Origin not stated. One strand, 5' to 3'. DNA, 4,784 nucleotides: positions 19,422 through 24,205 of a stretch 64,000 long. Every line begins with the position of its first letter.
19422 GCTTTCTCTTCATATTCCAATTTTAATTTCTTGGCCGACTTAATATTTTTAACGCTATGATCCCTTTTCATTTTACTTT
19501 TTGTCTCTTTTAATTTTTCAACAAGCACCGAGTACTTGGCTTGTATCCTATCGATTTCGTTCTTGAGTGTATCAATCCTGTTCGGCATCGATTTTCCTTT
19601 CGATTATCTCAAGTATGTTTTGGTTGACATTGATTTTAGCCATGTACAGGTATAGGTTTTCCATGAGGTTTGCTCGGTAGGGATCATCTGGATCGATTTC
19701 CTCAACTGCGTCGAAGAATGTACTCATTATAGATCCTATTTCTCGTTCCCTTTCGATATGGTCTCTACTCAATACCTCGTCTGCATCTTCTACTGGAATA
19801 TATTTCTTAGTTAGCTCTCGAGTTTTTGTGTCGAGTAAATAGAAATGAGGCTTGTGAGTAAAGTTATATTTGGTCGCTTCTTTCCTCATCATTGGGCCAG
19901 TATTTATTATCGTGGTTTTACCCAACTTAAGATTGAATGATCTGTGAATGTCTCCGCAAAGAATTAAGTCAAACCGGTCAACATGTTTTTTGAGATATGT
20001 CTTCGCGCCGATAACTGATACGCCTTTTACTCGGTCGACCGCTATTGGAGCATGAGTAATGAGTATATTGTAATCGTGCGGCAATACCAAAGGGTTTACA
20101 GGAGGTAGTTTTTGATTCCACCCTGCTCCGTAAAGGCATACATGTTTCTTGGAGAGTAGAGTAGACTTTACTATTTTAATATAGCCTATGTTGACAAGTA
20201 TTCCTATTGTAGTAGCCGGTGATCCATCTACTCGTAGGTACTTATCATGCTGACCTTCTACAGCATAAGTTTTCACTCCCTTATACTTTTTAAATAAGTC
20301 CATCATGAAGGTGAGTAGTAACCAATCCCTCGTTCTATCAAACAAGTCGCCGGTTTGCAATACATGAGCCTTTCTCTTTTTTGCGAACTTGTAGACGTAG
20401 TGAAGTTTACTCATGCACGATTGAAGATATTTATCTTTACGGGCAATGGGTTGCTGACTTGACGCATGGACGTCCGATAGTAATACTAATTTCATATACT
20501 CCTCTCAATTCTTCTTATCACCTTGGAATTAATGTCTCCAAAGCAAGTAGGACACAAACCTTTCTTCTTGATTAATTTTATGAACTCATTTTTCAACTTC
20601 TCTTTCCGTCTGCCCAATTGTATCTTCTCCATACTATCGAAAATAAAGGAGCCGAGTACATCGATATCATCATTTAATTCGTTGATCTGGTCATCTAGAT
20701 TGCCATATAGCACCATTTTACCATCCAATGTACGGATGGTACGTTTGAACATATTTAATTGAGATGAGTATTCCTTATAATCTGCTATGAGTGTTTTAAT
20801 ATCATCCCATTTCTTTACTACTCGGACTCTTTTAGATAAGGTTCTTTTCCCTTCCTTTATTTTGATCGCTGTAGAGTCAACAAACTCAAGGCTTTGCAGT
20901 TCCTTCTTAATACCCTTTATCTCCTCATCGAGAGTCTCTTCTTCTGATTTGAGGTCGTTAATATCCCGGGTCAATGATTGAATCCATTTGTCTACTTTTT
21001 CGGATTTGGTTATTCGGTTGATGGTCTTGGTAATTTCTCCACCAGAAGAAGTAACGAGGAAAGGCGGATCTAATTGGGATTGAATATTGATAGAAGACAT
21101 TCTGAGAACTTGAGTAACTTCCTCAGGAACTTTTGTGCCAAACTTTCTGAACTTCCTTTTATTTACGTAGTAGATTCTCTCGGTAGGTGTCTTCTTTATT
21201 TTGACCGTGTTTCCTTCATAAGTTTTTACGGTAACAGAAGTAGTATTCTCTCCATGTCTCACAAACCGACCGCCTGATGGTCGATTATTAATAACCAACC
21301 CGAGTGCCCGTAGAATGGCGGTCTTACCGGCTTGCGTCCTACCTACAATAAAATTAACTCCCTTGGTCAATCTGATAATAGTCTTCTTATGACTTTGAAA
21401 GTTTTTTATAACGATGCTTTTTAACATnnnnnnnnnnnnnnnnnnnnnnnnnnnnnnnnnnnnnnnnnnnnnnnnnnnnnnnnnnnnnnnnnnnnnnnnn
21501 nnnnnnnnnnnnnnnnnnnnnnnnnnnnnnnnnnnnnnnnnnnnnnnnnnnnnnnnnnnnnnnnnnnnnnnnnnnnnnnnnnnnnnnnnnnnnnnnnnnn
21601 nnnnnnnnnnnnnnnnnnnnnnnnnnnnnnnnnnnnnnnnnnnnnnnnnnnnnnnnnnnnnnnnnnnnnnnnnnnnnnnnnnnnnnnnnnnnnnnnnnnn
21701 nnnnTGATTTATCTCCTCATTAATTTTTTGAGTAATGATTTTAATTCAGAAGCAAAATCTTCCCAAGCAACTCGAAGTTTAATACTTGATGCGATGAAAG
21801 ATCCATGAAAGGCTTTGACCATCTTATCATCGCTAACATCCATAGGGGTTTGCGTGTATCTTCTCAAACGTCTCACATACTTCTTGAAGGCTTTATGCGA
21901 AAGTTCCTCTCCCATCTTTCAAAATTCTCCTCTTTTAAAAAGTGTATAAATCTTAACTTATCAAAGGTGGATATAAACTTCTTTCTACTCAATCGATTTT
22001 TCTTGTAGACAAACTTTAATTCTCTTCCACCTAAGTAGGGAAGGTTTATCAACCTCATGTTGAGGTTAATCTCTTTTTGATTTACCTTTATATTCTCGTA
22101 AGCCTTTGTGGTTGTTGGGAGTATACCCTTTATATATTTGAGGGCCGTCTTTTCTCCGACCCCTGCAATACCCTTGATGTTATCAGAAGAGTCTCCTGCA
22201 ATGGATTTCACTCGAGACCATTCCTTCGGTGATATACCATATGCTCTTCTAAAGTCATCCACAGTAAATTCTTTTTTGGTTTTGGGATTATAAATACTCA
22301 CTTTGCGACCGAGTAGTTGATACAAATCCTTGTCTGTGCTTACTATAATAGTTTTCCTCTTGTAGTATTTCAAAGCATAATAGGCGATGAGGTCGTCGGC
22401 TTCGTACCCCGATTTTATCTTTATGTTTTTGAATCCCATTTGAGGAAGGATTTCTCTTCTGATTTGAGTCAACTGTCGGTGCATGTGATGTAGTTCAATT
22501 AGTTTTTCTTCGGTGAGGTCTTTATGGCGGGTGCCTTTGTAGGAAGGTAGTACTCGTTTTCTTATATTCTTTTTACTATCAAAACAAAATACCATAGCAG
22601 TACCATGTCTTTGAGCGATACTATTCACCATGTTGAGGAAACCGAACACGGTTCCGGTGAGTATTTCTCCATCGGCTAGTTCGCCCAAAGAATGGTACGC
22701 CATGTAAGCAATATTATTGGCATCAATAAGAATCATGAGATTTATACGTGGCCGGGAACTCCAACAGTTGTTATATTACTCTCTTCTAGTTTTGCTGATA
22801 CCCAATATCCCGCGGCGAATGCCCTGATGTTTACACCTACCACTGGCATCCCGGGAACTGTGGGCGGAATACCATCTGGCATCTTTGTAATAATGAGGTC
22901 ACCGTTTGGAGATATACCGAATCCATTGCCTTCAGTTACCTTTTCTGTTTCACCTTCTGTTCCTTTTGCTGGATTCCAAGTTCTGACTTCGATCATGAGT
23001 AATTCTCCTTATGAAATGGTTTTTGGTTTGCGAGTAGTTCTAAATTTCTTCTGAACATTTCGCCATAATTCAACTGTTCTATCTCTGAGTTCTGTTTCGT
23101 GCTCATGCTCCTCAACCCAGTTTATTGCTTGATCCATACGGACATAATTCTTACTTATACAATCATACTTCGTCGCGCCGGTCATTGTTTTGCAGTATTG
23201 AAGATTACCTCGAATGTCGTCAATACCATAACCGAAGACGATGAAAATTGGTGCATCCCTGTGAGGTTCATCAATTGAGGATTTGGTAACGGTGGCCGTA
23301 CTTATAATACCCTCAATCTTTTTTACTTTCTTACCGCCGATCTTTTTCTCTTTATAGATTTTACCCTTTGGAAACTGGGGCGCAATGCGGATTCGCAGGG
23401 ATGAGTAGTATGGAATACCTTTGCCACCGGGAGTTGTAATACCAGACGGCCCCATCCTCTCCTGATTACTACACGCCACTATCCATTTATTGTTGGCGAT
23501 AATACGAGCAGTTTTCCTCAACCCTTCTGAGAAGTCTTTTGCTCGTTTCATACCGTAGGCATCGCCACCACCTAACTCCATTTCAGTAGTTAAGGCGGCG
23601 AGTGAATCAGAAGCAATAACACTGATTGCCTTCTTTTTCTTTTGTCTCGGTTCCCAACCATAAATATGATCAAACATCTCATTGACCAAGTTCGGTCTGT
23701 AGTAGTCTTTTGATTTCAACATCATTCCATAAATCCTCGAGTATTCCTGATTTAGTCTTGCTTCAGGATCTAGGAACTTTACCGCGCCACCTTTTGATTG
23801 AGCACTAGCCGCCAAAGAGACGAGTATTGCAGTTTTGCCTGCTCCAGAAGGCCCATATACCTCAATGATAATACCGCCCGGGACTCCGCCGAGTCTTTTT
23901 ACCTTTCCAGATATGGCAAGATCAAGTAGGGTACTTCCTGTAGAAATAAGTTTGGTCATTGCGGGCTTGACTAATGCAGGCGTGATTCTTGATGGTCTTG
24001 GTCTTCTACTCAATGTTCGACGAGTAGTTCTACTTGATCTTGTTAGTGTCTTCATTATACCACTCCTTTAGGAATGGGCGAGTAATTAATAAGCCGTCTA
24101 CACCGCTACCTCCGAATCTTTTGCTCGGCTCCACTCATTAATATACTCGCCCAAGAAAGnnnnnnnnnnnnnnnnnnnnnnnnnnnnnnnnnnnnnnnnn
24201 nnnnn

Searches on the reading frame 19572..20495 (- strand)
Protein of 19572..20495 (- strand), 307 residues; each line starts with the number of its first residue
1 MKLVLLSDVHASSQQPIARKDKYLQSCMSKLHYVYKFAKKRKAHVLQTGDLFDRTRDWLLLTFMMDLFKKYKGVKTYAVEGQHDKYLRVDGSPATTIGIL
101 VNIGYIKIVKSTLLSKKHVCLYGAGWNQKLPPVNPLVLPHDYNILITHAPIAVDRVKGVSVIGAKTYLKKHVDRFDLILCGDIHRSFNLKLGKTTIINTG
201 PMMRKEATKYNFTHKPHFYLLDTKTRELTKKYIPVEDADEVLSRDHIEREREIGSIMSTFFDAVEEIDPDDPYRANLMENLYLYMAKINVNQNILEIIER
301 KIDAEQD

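Call 65: search_protein_families(library=pfam, proteins=[window:19572-20495:-], max_evalue=0.001)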
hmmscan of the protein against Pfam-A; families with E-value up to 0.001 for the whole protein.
window:19572-20495:- (307 aa): 2 families
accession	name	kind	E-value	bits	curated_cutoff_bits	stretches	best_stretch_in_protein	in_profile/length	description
PF00149.33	Metallophos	-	7.9e-11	43.2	21.5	1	1-185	1-190/191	Calcineurin-like phosphoesterase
PF12850.12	Metallophos_2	-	8.9e-08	32.7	27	1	1-225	1-153/154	Calcineurin-like phosphoesterase superfamily domain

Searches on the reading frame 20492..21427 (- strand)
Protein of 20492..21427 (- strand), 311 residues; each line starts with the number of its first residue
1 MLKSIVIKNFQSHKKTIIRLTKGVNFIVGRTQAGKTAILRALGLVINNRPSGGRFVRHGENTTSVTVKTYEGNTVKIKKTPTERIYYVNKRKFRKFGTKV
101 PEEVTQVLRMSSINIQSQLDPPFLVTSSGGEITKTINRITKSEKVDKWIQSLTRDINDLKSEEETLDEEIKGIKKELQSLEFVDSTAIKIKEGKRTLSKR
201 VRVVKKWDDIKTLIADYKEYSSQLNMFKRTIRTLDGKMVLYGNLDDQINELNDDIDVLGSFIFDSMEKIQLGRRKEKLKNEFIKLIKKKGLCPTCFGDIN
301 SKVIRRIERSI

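Call 65: search_protein_families(library=pfam, proteins=[window:20492-21427:-], max_evalue=0.001)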
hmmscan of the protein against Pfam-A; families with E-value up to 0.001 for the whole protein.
window:20492-21427:- (311 aa): 3 families
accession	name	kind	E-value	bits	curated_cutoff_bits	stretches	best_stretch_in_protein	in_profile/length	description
PF13476.12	AAA_23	-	2.7e-11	44.9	27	1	4-252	1-177/201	AAA domain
PF13175.12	AAA_15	-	3.7e-10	40.4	32.1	1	1-231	1-198/374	AAA ATPase domain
PF02463.25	SMC_N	-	2.5e-05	24.3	40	1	1-48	1-50/220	RecF/RecN/SMC N terminal domain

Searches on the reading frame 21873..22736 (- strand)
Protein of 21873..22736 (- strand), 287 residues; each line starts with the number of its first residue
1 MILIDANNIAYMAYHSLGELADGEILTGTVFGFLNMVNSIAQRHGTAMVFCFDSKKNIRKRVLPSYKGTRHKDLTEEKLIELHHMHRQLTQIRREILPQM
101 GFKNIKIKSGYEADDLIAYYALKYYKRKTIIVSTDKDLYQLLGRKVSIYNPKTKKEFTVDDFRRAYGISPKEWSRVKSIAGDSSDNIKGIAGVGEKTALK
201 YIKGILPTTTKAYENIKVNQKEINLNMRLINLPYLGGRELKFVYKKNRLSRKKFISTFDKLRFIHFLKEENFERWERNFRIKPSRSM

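Call 65: search_protein_families(library=pfam, proteins=[window:21873-22736:-], max_evalue=0.001)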
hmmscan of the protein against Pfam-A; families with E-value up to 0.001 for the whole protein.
window:21873-22736:- (287 aa): 2 families
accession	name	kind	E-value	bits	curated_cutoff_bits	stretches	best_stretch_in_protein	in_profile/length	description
PF02739.22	5_3_exonuc_N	-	3.7e-30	105.2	34.3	1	1-167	2-164/164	5'-3' exonuclease, N-terminal resolvase-like domain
PF01367.25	5_3_exonuc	-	3.1e-13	50.5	40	1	169-222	2-55/97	5'-3' exonuclease, C-terminal SAM fold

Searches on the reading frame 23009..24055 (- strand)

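Call 65: search_protein_families(library=pfam, proteins=[window:23009-24055:-], max_evalue=0.001)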
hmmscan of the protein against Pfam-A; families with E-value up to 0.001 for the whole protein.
window:23009-24055:- (348 aa): 3 families
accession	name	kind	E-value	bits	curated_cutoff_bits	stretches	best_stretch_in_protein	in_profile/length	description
PF00154.27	RecA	-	6.6e-27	95.1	27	1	35-279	31-262/262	recA bacterial DNA recombination protein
PF07487.18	SopE_GEF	-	1.6e-05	25.7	25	0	50-112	43-105/136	SopE GEF domain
PF00005.33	ABC_tran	-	0.00045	21.3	25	0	61-183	11-117/137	ABC transporter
